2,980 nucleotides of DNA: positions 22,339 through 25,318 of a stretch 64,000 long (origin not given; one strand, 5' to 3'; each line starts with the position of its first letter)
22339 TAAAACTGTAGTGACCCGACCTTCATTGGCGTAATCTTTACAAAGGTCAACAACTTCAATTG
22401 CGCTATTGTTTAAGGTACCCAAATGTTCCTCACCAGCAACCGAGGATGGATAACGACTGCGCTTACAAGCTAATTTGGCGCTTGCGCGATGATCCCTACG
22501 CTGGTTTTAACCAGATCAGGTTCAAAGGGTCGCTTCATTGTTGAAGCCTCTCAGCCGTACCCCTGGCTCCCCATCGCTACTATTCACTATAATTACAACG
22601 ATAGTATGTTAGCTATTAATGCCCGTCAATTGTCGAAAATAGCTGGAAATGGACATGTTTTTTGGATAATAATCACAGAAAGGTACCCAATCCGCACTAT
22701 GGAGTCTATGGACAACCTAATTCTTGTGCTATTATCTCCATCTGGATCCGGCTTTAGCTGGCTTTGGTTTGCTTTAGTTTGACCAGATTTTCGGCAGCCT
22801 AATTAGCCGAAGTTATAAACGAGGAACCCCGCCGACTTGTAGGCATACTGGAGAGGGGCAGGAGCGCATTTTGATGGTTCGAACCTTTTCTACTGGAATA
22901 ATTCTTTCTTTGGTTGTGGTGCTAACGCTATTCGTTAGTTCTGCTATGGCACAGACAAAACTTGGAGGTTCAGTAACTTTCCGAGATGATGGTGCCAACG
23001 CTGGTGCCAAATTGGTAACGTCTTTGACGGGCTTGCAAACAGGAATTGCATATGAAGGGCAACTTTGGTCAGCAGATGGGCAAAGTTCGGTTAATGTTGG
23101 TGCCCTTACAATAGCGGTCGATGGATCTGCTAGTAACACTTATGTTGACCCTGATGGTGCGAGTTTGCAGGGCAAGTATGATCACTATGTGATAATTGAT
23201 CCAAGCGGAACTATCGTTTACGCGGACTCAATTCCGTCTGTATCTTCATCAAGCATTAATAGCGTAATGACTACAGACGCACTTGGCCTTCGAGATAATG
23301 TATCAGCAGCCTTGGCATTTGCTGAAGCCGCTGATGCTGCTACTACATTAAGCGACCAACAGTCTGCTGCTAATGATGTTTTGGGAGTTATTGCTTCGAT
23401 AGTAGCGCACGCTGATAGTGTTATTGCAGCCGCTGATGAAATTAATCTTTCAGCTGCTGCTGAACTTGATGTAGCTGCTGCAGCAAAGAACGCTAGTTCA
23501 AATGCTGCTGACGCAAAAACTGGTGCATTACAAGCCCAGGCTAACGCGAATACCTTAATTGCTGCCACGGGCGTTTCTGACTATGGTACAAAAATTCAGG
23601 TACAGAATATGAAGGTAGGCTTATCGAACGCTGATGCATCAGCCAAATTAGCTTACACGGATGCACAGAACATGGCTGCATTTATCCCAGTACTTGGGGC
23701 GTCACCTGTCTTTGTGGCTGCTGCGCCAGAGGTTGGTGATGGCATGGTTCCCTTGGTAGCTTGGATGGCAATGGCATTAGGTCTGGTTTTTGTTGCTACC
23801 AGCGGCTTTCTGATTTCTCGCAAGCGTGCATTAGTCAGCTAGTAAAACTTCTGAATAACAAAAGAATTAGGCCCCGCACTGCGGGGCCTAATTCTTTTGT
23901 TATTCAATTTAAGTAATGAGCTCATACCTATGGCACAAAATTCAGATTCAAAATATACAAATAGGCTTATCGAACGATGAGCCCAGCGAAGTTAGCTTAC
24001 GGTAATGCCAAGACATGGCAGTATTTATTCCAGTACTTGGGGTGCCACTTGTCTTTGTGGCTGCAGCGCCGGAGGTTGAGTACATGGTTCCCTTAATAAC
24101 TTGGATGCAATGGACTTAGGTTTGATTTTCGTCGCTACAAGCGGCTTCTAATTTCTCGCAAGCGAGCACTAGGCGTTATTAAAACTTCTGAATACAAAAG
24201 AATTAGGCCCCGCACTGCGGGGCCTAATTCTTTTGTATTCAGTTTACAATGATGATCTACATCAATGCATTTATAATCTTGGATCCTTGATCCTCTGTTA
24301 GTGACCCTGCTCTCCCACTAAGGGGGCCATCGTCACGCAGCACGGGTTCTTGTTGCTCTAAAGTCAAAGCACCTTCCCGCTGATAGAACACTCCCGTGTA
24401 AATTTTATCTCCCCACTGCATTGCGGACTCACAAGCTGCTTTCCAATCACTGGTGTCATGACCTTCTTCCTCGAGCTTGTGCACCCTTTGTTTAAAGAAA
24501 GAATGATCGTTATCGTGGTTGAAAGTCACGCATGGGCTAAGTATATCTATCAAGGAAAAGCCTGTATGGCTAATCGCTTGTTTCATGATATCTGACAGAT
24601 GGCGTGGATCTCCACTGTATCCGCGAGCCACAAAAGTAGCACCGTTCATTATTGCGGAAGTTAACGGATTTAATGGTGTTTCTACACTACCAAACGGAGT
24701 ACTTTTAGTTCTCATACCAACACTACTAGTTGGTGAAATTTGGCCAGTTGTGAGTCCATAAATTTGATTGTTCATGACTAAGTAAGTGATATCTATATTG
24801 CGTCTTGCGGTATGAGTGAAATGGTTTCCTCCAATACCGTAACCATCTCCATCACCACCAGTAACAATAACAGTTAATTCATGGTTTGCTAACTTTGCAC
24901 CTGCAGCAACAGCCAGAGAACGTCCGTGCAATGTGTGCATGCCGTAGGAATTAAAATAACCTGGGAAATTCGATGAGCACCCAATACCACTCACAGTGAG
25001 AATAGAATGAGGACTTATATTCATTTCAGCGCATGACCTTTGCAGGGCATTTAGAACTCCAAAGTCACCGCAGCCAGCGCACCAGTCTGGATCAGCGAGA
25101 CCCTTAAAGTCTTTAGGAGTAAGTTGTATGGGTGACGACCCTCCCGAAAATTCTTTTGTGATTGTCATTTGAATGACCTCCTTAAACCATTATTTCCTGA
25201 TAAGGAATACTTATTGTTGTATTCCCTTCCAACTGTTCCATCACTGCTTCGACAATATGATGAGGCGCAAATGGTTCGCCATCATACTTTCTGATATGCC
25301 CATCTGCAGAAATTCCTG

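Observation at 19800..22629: Unannotated TPP riboswitch and promoter control an NMT1/THI5-type ABC importer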

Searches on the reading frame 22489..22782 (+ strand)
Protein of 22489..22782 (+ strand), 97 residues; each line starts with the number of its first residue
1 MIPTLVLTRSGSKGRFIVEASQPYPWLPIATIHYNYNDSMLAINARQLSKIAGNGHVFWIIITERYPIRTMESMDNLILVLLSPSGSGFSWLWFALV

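Call 4: search_protein_families(library=pfam, proteins=[window:22489-22782:+])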
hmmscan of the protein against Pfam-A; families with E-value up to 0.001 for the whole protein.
window:22489-22782:+ (97 aa): 1 family
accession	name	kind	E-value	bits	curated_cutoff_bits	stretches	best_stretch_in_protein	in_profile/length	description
PF04008.19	Adenosine_kin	-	0.00069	19.9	25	1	32-76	51-95/154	Adenosine specific kinase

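Call 5: search_protein_families(library=ncbifam, proteins=[window:22489-22782:+])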
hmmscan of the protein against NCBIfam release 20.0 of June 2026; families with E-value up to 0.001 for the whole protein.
window:22489-22782:+ (97 aa): 0 families

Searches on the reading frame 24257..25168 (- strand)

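Call 4: search_protein_families(library=pfam, proteins=[window:24257-25168:-])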
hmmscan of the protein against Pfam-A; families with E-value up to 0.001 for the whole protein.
window:24257-25168:- (303 aa): 2 families
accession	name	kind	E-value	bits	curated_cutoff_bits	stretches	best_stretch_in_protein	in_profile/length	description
PF02775.26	TPP_enzyme_C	-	2.1e-29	102.7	21.9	1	62-209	2-151/151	Thiamine pyrophosphate enzyme, C-terminal TPP binding domain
PF12367.13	PFO_beta_C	-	8.1e-21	74.3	24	1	213-278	1-65/66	Pyruvate ferredoxin oxidoreductase beta subunit C terminal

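Call 5: search_protein_families(library=ncbifam, proteins=[window:24257-25168:-])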
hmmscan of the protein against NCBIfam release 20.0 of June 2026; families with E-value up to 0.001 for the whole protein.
window:24257-25168:- (303 aa): 21 families
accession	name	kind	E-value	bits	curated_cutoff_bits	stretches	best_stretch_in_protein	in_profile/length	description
NF008820.0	PRK11866.1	equivalog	3.4e-115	384.3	402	1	15-279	3-267/287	2-oxoacid ferredoxin oxidoreductase subunit beta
TIGR02177.1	PorB_KorB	subfamily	6.8e-102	340.8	261.9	1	28-270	2-252/286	2-oxoacid:acceptor oxidoreductase, beta subunit, pyruvate/2-ketoisovalerate family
NF041171.1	Oxoac_fdxbeta_Archa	equivalog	1.5e-86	290.4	423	1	27-271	3-257/296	2-oxoacid:ferredoxin oxidoreductase subunit beta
NF008821.0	PRK11869.1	equivalog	6.1e-81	271.4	438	1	26-286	13-270/286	2-oxoacid ferredoxin oxidoreductase subunit beta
NF007207.0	PRK09628.1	equivalog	9.6e-58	196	364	1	28-262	17-250/277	2-oxoglutarate ferredoxin oxidoreductase subunit beta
NF008819.1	PRK11865.1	equivalog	4.3e-13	49.2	405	1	30-215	21-214/300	pyruvate synthase subunit PorB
NF008818.0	PRK11864.1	subfamily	2e-11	43.6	405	1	29-215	20-210/300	3-methyl-2-oxobutanoate dehydrogenase subunit beta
TIGR03336.1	IOR_alpha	equivalog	3.3e-08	32.3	650.9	1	27-229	356-547/595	indolepyruvate ferredoxin oxidoreductase subunit alpha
NF004772.0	PRK06112.1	subfamily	1.8e-07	29.8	673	1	82-211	440-559/578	acetolactate synthase catalytic subunit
NF045766.1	PhenlGlyoxDHPadI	equivalog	3.7e-06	25.9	700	1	96-215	230-356/443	NADH-dependent phenylglyoxylate dehydrogenase subunit beta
NF004807.0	PRK06154.1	equivalog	5.3e-06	25.4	607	1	68-154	420-504/565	thiamine pyrophosphate-requiring protein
NF045792.1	OxalOxredbeta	equivalog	5.6e-06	25.6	590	1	92-162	96-166/311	oxalate oxidoreductase subunit beta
TIGR02176.1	pyruv_ox_red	equivalog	2.1e-05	22.6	911.35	1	100-218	956-1075/1167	pyruvate:ferredoxin (flavodoxin) oxidoreductase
NF006203.0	PRK08327.1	equivalog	7e-05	21.5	456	1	71-153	425-507/571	thiamine pyrophosphate-requiring protein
NF004813.0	PRK06163.1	equivalog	0.0001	22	240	0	78-150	56-128/202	hypothetical protein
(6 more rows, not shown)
